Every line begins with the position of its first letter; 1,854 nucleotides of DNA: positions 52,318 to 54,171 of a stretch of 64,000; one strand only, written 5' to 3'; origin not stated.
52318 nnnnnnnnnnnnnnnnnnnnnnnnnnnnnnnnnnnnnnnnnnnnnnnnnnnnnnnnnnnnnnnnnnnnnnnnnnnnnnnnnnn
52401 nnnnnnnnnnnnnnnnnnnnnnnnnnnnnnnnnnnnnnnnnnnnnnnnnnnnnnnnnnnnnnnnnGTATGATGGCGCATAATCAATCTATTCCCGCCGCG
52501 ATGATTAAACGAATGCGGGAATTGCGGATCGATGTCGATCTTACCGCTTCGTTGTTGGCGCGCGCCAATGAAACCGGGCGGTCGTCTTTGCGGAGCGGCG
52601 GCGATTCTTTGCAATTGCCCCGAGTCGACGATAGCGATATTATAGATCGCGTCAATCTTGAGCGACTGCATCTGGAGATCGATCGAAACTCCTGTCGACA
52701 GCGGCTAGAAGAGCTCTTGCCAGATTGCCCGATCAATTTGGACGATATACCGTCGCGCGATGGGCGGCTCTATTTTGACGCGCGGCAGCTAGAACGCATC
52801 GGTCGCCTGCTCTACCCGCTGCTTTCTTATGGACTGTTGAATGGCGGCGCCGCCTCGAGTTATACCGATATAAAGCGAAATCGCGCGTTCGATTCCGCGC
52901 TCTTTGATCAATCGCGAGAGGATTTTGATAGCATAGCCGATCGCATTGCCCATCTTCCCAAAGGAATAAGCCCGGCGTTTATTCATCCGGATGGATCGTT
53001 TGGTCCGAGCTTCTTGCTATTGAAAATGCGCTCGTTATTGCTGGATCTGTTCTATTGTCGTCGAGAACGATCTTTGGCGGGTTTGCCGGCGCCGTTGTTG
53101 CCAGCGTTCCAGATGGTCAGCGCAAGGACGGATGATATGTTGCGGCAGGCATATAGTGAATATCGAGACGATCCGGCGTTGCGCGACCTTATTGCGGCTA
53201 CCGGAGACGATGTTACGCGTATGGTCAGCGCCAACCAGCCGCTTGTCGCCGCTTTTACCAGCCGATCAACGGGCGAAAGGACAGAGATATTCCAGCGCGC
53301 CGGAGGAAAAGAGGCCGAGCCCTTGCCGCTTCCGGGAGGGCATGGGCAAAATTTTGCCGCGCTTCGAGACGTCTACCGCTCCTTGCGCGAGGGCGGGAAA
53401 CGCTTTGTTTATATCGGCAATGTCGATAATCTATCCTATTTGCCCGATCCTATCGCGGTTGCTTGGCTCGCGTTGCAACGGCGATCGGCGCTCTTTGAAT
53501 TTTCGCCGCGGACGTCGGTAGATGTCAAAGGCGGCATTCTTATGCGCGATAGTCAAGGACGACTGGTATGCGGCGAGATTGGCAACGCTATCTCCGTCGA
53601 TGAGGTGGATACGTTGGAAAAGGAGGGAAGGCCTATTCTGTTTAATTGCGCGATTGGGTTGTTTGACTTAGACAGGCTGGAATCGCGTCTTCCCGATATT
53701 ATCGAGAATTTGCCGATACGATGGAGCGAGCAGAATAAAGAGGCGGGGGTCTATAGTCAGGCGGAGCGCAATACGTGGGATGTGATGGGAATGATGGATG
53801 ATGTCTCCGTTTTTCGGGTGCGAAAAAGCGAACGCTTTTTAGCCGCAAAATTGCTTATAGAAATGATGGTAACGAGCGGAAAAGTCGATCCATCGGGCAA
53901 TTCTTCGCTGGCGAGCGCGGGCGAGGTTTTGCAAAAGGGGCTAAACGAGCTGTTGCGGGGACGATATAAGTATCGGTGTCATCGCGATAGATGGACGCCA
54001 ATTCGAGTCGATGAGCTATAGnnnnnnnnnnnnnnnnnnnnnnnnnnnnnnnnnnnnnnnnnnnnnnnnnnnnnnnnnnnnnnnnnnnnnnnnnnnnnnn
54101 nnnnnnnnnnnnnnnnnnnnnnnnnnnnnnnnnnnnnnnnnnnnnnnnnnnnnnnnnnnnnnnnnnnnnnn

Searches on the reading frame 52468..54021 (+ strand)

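Call 15: search_protein_families(library=pfam, proteins=[window:52468-54021:+])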
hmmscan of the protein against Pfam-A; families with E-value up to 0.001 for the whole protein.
window:52468-54021:+ (517 aa): 1 family
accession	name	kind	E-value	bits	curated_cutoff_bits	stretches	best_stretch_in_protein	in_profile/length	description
PF01704.24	UDPGP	-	3.4e-11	42.9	22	1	288-468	163-343/413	UTP--glucose-1-phosphate uridylyltransferase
